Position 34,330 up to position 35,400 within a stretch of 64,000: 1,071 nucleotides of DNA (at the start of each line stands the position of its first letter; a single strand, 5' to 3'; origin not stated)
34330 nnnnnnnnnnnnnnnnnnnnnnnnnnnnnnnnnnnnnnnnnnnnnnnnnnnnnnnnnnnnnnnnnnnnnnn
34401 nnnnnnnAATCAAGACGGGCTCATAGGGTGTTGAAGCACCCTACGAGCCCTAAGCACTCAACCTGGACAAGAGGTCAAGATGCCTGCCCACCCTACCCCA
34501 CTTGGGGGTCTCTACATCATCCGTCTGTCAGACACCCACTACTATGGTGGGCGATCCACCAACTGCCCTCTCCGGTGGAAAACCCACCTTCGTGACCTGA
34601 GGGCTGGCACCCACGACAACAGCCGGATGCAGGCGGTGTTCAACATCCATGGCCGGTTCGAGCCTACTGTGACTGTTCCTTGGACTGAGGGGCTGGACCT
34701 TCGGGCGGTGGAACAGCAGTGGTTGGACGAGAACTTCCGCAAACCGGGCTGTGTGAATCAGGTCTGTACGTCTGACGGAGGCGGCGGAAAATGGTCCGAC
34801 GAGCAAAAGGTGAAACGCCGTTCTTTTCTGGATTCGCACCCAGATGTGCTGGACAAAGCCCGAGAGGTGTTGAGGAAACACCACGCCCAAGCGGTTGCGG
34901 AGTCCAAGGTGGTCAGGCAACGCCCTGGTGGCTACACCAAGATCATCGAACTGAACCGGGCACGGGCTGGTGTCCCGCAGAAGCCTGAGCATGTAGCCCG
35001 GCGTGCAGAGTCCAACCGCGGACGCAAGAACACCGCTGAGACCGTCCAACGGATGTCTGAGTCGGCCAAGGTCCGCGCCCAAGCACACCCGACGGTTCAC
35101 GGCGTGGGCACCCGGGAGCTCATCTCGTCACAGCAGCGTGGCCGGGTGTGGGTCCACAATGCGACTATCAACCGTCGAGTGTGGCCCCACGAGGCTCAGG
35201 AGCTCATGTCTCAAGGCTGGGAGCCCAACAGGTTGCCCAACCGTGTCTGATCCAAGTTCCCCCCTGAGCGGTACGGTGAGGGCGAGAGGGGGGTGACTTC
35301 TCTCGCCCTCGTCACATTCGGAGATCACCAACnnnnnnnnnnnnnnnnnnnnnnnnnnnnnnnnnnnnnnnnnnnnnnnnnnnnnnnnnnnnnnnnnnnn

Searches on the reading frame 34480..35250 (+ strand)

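Call 76: search_protein_families(library=phrogs, proteins=[window:34480-35250:+], max_evalue=0.001)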
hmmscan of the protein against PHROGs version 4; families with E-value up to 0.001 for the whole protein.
window:34480-35250:+ (256 aa): 1 family
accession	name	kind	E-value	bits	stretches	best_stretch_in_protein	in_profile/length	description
phrog_314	-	DNA, RNA and nucleotide metabolism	1.1e-12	48.7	1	10-207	180-319/574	homing endonuclease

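Call 77: search_protein_families(library=pfam, proteins=[window:34480-35250:+], max_evalue=0.01)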
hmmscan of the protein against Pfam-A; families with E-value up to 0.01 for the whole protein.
window:34480-35250:+ (256 aa): 1 family
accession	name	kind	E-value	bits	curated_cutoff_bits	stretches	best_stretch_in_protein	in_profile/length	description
PF01541.30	GIY-YIG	-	0.00018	22.2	22.6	1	9-66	2-50/78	GIY-YIG catalytic domain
